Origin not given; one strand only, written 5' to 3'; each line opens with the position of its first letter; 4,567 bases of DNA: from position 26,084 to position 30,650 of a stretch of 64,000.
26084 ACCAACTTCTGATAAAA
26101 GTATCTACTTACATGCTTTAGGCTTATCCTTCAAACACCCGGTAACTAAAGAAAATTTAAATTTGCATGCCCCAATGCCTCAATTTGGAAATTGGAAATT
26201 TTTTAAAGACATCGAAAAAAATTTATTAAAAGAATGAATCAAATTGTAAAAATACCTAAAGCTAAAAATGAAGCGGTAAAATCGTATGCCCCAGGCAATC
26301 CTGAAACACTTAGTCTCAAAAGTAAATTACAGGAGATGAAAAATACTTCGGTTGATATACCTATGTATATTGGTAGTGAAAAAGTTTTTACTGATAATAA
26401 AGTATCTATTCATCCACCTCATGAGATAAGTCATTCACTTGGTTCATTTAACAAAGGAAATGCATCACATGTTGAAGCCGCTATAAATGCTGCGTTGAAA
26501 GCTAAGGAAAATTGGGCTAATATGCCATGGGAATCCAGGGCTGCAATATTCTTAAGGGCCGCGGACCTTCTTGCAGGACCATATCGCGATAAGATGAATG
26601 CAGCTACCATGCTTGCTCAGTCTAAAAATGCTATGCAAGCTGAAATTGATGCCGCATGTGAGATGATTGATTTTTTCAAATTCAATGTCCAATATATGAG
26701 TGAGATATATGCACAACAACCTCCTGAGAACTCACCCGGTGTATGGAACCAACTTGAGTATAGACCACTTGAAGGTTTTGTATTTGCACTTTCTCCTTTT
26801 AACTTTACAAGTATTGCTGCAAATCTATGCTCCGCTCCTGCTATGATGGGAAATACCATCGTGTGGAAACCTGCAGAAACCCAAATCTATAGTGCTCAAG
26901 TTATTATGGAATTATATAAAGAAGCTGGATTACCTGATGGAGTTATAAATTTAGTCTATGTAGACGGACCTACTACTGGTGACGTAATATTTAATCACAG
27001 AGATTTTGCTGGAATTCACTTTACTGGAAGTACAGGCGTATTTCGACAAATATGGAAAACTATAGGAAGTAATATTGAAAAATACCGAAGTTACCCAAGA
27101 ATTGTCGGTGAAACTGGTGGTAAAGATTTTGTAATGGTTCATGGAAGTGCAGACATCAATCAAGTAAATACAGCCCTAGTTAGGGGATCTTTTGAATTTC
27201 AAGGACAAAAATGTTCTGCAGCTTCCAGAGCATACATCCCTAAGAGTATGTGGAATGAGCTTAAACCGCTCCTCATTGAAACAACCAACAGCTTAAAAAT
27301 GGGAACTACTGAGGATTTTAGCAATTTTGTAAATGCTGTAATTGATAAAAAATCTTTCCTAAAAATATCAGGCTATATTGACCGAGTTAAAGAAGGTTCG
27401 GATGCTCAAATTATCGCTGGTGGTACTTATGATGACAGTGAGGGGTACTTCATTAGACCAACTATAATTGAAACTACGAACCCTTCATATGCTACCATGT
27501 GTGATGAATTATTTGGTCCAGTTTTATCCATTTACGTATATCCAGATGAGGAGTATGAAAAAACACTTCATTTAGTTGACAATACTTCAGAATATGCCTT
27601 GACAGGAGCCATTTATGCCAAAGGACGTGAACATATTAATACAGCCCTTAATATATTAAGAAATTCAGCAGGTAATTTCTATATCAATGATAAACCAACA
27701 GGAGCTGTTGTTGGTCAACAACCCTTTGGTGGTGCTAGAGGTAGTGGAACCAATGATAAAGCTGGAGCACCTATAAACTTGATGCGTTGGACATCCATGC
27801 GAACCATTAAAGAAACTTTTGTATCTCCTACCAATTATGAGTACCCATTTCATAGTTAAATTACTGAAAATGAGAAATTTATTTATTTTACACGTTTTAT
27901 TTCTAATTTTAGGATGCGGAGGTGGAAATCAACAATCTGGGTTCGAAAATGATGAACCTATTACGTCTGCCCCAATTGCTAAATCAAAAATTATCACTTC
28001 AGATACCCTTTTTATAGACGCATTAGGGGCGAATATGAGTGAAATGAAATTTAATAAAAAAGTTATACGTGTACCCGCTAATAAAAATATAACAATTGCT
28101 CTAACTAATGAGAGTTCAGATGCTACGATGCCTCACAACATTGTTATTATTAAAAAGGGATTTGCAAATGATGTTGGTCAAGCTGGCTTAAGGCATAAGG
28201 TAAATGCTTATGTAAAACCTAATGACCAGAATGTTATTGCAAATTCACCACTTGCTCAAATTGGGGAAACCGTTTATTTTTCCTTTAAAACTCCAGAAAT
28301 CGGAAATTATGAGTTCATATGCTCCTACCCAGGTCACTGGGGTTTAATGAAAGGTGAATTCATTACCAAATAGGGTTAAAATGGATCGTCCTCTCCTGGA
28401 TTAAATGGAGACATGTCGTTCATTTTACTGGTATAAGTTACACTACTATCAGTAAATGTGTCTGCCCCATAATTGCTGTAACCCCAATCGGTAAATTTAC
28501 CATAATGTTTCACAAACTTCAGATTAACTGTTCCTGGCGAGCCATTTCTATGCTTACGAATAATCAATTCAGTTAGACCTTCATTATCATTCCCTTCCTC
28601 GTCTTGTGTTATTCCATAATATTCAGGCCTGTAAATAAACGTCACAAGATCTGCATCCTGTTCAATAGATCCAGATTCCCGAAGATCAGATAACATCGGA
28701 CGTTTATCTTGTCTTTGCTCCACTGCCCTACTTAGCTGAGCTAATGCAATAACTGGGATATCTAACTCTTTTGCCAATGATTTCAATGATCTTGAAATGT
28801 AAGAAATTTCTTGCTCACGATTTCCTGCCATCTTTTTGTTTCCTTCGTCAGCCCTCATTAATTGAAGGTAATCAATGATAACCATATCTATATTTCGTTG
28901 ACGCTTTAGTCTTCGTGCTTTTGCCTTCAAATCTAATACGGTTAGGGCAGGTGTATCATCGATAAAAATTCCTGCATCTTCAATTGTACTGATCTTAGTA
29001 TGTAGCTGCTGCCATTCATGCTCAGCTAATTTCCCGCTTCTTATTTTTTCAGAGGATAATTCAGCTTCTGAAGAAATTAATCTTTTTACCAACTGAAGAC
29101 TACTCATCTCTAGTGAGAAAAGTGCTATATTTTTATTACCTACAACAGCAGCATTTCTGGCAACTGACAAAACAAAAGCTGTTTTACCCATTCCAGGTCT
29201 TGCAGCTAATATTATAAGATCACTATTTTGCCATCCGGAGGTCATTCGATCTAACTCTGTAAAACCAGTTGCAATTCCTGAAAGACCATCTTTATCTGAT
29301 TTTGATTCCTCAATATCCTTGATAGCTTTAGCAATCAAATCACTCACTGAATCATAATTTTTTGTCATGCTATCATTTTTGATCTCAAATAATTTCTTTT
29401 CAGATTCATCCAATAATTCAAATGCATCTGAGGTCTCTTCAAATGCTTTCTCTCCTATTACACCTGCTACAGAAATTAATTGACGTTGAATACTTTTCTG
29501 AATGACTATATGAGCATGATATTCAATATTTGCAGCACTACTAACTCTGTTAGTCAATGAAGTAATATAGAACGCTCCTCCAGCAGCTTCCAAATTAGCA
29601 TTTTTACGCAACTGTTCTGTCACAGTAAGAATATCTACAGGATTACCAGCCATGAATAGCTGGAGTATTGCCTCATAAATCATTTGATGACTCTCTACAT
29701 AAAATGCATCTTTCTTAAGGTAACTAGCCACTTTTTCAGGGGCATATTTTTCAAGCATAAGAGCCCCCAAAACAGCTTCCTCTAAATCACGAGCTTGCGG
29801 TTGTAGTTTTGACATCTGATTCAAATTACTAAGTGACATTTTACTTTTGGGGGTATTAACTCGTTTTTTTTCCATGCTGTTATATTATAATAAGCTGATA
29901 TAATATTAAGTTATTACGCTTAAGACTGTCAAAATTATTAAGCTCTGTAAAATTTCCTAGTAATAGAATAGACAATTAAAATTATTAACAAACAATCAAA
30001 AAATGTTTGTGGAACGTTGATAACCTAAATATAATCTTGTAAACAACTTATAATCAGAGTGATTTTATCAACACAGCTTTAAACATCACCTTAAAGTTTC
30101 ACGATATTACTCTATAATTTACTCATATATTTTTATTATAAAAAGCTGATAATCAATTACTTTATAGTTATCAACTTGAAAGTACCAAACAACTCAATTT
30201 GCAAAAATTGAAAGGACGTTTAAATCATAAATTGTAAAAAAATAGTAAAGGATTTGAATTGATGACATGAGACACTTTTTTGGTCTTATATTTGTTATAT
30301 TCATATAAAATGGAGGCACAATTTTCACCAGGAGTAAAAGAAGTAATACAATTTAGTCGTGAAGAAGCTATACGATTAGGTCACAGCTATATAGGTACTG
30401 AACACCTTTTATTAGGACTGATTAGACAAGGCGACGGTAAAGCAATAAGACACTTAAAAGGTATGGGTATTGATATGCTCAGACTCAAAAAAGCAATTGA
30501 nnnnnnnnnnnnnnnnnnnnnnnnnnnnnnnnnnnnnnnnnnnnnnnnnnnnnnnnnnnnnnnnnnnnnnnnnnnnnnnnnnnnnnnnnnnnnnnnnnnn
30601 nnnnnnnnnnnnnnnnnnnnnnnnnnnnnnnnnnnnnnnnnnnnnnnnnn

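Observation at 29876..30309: AT-rich dnaB-clpC intergenic region with three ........(A) DnaA-box-like motifs next to an AT tract: candidate oriC/DUE or DnaA-controlled promoter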

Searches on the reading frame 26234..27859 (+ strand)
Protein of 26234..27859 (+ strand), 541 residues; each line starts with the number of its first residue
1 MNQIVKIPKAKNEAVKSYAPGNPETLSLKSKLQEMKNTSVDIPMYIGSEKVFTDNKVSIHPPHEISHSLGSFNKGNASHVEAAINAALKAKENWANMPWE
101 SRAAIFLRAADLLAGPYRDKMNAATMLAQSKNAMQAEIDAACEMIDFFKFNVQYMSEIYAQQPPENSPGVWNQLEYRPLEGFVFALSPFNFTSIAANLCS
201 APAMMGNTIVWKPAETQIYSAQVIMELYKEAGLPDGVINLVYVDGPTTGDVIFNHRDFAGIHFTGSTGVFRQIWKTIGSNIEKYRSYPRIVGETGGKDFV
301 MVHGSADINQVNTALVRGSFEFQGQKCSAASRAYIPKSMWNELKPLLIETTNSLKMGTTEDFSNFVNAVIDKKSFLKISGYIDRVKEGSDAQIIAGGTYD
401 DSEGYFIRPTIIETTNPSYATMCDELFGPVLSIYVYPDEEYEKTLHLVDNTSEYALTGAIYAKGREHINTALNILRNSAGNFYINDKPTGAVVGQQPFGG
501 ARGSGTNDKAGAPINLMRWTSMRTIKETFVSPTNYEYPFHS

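Call 9: search_protein_families(library=ncbifam, proteins=[window:26234-27859:+])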
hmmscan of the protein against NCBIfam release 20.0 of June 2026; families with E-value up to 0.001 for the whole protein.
window:26234-27859:+ (541 aa): 40 families (the best 25 are shown)
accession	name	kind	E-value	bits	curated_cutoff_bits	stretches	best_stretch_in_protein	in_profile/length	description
TIGR01236.1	D1pyr5carbox1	equivalog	5.2e-238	791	613.6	1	11-539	1-531/533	L-glutamate gamma-semialdehyde dehydrogenase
NF002852.0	PRK03137.1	subfamily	1.5e-113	380.4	648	1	28-529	22-514/514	L-glutamate gamma-semialdehyde dehydrogenase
TIGR01237.1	D1pyr5carbox2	equivalog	2.1e-105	353.4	659.65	1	41-529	32-511/511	L-glutamate gamma-semialdehyde dehydrogenase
NF008869.0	PRK11904.1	equivalog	3.4e-80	270.1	747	1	26-526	538-1025/1042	bifunctional proline dehydrogenase/L-glutamate gamma-semialdehyde dehydrogenase PutA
TIGR01238.1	D1pyr5carbox3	equivalog_domain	6.3e-66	222.9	485.2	1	27-523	23-499/500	L-glutamate gamma-semialdehyde dehydrogenase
NF008772.0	PRK11809.1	equivalog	3e-65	220.6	1750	1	28-524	633-1111/1318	trifunctional transcriptional regulator/proline dehydrogenase/L-glutamate gamma-semialdehyde dehydrogenase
NF042993.1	AlphKGSA_gudD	equivalog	4.8e-62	210.3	770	1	57-525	21-478/481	alpha-ketoglutaric semialdehyde dehydrogenase GucD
NF006916.0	PRK09407.1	equivalog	3.7e-61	207.3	521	1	55-528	34-493/526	succinic semialdehyde dehydrogenase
NF010000.0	PRK13473.1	subfamily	6.1e-58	196.6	615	1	54-506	16-452/475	aminobutyraldehyde dehydrogenase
TIGR01804.1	BADH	equivalog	2.2e-56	191.3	668.6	1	68-511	25-456/467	betaine-aldehyde dehydrogenase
NF052305.1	DioxValDhHalo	equivalog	3.5e-55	187.8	750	1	53-507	18-460/483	2,5-dioxovalerate dehydrogenase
TIGR02299.1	HpaE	equivalog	1.1e-53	182.6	638.35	1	66-511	26-461/488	5-carboxymethyl-2-hydroxymuconate semialdehyde dehydrogenase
NF009725.0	PRK13252.1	equivalog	3.4e-52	177.5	593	1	69-525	35-477/488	betaine-aldehyde dehydrogenase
NF045735.1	PaDhStyDPseudo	equivalog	1.2e-50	172.6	850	1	55-514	18-469/483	phenylacetaldehyde dehydrogenase StyD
NF040792.1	glyc_ald_dh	equivalog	1.4e-50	172.7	760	1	67-488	27-437/488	D-glyceraldehyde dehydrogenase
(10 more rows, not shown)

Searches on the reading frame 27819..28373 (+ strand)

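Call 9: search_protein_families(library=ncbifam, proteins=[window:27819-28373:+])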
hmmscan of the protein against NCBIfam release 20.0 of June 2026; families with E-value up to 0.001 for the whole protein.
window:27819-28373:+ (184 aa): 2 families
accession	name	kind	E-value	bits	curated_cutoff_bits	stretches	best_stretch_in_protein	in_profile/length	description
TIGR02695.1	azurin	equivalog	4.6e-20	72.2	105.1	1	74-181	9-123/125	azurin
TIGR03095.1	rusti_cyanin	equivalog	0.00068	19.9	146.7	0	83-174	54-137/148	rusticyanin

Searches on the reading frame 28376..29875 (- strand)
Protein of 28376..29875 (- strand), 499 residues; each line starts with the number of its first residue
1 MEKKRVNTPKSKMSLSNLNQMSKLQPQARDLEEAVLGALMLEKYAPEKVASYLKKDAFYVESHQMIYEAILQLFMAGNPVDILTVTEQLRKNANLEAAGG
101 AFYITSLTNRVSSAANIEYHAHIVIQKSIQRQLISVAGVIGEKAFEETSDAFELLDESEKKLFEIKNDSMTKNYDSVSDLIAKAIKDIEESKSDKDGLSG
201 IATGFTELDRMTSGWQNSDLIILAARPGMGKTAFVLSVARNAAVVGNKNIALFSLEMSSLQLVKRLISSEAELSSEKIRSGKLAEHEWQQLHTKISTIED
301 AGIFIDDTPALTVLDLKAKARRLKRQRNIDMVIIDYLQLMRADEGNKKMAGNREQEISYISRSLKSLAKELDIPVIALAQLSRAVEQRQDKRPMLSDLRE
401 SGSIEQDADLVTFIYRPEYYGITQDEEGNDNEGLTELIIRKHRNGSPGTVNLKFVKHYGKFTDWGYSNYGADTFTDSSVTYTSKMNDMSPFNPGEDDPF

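Call 9: search_protein_families(library=ncbifam, proteins=[window:28376-29875:-])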
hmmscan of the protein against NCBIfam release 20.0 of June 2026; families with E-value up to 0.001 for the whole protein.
window:28376-29875:- (499 aa): 18 families
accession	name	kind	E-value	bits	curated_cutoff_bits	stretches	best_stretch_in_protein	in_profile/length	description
TIGR00665.1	DnaB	equivalog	9.7e-166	551.9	385.25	1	25-463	2-432/435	replicative DNA helicase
NF004384.0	PRK05748.1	equivalog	4.3e-162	539.7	525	1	21-466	6-444/452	replicative DNA helicase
NF005852.0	PRK07773.1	equivalog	1.9e-155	519.4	780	2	14-403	13-398/886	replicative DNA helicase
NF004109.0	PRK05595.1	equivalog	7.3e-138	459.9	737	1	24-463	7-437/444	replicative DNA helicase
NF006606.0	PRK09165.1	equivalog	5.6e-131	437.5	540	1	16-465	12-488/497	replicative DNA helicase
NF040583.1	dnaB_SPI-7_type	exception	7.3e-125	417.4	655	1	27-464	3-434/434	SPI-7-type island replicative DNA helicase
TIGR03600.1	phage_DnaB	exception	1.5e-122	409.7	498.65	1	30-454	3-421/421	phage replicative helicase, DnaB family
NF006443.0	PRK08760.1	equivalog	2.3e-121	405.4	741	1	20-467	29-470/476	replicative DNA helicase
NF005424.0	PRK07004.1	equivalog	2e-120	402.5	834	1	22-465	12-452/460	replicative DNA helicase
NF005369.0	PRK06904.1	equivalog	4.1e-117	391.8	809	1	12-464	13-464/474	replicative DNA helicase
NF004967.0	PRK06321.1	equivalog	1.4e-114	383.6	751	1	21-464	12-465/472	replicative DNA helicase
NF006306.0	PRK08506.1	equivalog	3.8e-114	381.9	596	1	29-467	7-454/472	replicative DNA helicase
NF006458.0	PRK08840.1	equivalog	3.5e-111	372.2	884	1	21-464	16-456/464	replicative DNA helicase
NF005945.0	PRK08006.1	equivalog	1.7e-110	370.1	898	1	22-469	24-468/471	replicative DNA helicase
NF005240.0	PRK06749.1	subfamily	1.2e-98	330.7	686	1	30-463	7-426/428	replicative DNA helicase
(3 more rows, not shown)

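Call 10: find_related_loci(query=window:28376-29875:-, collection=genome_contigs, flank=4000)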
Query window:28376-29875:- (499 aa) in genome_contigs; peptide patterns used: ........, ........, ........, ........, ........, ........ (x = any residue, [..] = any of these).
131 stretches matched a pattern; 106 encode a relative of the query (tblastn E <= 1e-3); the best 80 are kept; 79 distinct loci.
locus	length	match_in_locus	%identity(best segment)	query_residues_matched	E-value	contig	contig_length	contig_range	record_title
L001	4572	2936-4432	97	1-499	0e+0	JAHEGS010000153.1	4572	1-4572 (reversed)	MAG: Bacteroidetes bacterium isolate Ww421 NODE_22292_length_4572_cov_5.546619, whole genome shotgun sequence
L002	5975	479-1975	97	1-499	0e+0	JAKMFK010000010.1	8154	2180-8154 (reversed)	MAG: Bacteroidia bacterium isolate MOX_bin70 PPB.contigs.fa_k127_270137, whole genome shotgun sequence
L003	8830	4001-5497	94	1-499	0e+0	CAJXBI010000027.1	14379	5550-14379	MAG TPA_asm: uncultured Bacteroidetes bacterium isolate ERR599052_bin.231_MetaBAT_v2.12.1_MAG genome assembly, contig: N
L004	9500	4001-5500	85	1-499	0e+0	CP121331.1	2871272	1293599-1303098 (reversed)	MAG: Sphingobacteriales bacterium isolate NCC532_bact_6916 chromosome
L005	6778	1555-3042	84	1-499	0e+0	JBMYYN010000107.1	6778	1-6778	MAG: Bacteroidia bacterium isolate ME_XS_2208_bin_33 ME_XS_2208_bin_33_108, whole genome shotgun sequence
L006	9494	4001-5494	84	1-499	0e+0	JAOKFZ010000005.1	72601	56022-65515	Bacteroidia bacterium isolate AH-578-I02 AH-578-I02_NODE_5, whole genome shotgun sequence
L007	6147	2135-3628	84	1-499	0e+0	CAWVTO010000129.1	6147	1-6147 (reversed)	MAG TPA_asm: uncultured bacterium isolate ERR3589572_binner123_73 genome assembly, contig: ERZ7462236.12008, whole genom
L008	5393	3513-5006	83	1-499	0e+0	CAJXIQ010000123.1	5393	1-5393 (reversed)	MAG TPA_asm: uncultured Bacteroidetes bacterium isolate SRR5268667_bin.63_MetaBAT_v2.12.1_MAG genome assembly, contig: N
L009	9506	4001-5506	83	1-499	0e+0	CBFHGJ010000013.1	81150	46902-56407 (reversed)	MAG: Bacteroidia bacterium isolate AGTU_264_bin_10_orig genome assembly, contig: AGTU_264_bin_10_orig_AGTU_264_c_0000000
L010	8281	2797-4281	83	1-499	0e+0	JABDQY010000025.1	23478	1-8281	MAG: Bacteroidia bacterium isolate Site_C15 k127_393310, whole genome shotgun sequence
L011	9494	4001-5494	83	1-499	0e+0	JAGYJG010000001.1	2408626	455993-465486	MAG: Bacteroidia bacterium isolate M30B35 1, whole genome shotgun sequence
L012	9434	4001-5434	86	21-499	0e+0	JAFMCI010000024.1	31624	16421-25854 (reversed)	MAG: Bacteroidia bacterium isolate CPBay_Spr15L08_66 NODE_713_length_31624_cov_25.000665, whole genome shotgun sequence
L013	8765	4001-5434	86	21-499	0e+0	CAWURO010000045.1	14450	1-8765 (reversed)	MAG: uncultured Bacteroidia bacterium isolate HER22_SIP_1000_bin_41 genome assembly, contig: HER22_SP_1000_bin_41-read_9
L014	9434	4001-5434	85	21-499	0e+0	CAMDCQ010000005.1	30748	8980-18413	MAG: Chitinophaga pinensis isolate MiE-16apr19-111 genome assembly, contig: MiE-16apr19-C2477, whole genome shotgun sequ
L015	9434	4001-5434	85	21-499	0e+0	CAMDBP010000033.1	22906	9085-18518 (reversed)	MAG: Chitinophaga pinensis isolate MH-21oct19-60 genome assembly, contig: MH-21oct19-C3266, whole genome shotgun sequenc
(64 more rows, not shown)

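Call 52: find_encoding_contigs(protein=window:28376-29875:-, flank=10000, max_places=6)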
Protein window:28376-29875:- (499 aa): 23 contigs read that carry it; 6 places shown.
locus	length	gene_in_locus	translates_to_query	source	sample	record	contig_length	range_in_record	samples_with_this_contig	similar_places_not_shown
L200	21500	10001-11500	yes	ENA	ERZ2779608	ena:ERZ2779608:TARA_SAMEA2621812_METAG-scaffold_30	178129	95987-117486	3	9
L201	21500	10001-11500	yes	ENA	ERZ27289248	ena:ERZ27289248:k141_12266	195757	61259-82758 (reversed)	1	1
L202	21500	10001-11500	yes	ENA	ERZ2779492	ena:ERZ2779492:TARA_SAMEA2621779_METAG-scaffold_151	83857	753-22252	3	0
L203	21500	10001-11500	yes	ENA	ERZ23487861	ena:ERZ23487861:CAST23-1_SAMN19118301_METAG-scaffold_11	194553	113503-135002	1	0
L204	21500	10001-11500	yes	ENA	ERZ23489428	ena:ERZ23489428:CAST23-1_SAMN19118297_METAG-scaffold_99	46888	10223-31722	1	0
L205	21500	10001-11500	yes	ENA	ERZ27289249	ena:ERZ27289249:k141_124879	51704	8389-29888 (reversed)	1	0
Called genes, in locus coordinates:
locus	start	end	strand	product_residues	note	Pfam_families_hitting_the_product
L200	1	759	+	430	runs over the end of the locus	PF28492:Beta_helix_4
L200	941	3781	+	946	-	PF13620:CarboxypepD_reg (weak), PF13715:CarbopepD_reg_2, PF07715:Plug, PF00593:TonB_dep_Rec_b-barrel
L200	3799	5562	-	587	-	PF03485:Arg_tRNA_synt_N (faint), PF00750:tRNA-synt_1d, PF05746:DALR_1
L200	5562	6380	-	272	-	PF00106:adh_short, PF08659:KR, PF13561:adh_short_C2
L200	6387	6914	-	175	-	PF00578:AhpC-TSA, PF08534:Redoxin, PF13905:Thioredoxin_8 (weak)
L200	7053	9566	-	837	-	PF02861:Clp_N, PF13191:AAA_16 (weak), PF00004:AAA, PF17871:AAA_lid_9, PF02151:UVR (weak), PF07724:AAA_2, PF07728:AAA_5, PF10431:ClpB_D2-small, +11 more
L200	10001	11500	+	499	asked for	PF00772:DnaB, PF03796:DnaB_C, PF13481:AAA_25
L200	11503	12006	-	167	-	PF00127:Copper-bind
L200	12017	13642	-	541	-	PF00171:Aldedh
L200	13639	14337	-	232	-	PF00849:PseudoU_synth_2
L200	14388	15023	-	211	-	PF00730:HhH-GPD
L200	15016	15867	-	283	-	PF21948:LplA-B_cat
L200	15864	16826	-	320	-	PF00348:polyprenyl_synt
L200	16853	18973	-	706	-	PF08206:OB_RNB (faint), PF17849:OB_Dis3 (weak), PF17876:CSD2, PF00773:RNB, PF00575:S1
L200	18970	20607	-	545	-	PF00931:NB-ARC (faint), PF02463:SMC_N (faint), PF00005:ABC_tran, PF01078:Mg_chelatase (faint), PF07728:AAA_5 (faint), PF13191:AAA_16 (faint), PF08352:oligo_HPY, PF00005:ABC_tran, +2 more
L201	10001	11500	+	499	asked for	PF00772:DnaB, PF03796:DnaB_C, PF13481:AAA_25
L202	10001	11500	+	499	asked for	PF00772:DnaB, PF03796:DnaB_C, PF13481:AAA_25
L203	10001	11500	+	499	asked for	PF00772:DnaB, PF03796:DnaB_C, PF13481:AAA_25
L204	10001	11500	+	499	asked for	PF00772:DnaB, PF03796:DnaB_C, PF13481:AAA_25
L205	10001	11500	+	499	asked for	PF00772:DnaB, PF03796:DnaB_C, PF13481:AAA_25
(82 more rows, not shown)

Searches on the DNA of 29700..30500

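Call 36: search_rna_families(source=window, start=29700, end=30500, threshold=evalue, max_evalue=1)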
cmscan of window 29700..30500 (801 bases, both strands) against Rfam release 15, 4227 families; matches with E-value up to 1: 0.
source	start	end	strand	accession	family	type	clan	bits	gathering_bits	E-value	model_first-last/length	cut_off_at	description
